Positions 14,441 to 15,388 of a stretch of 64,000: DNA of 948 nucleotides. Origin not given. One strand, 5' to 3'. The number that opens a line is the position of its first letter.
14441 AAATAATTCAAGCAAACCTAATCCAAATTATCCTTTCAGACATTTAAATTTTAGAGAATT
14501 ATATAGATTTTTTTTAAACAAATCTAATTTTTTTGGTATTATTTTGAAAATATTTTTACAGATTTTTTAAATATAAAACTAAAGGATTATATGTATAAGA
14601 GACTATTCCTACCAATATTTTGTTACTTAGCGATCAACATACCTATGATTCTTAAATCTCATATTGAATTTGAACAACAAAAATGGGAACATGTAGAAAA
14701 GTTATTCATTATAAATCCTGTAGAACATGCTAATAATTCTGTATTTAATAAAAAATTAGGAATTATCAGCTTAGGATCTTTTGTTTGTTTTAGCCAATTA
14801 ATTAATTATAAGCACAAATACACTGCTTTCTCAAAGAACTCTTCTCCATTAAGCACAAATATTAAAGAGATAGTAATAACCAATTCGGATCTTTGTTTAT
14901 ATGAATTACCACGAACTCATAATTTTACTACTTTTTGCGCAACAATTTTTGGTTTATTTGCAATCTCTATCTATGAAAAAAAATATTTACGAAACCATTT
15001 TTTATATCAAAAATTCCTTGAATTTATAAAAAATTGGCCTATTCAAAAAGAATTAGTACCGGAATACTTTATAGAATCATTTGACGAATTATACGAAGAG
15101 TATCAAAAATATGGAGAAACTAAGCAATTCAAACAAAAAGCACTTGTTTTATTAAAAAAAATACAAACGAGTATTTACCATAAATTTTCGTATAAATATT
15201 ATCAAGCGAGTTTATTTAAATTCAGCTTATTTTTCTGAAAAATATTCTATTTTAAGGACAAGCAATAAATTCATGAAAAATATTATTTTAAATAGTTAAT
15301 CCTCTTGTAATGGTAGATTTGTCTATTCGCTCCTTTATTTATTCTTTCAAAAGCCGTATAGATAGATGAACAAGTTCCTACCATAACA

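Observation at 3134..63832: Recurrent 'signal peptide followed immediately by Met-(Glu)' leader on about 12 unrelated secreted proteins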

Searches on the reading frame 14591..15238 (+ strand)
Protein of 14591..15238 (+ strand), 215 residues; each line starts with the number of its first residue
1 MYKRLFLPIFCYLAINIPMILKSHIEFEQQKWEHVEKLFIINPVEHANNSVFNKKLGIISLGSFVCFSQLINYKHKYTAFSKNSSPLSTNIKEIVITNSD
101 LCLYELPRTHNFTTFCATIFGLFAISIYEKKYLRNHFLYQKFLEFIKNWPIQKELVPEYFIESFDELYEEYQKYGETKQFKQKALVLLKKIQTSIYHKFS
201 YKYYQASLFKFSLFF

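Call 17: search_protein_families(library=pfam, proteins=[window:14591-15238:+], max_evalue=0.01)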
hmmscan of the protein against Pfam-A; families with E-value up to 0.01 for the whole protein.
window:14591-15238:+ (215 aa): 0 families
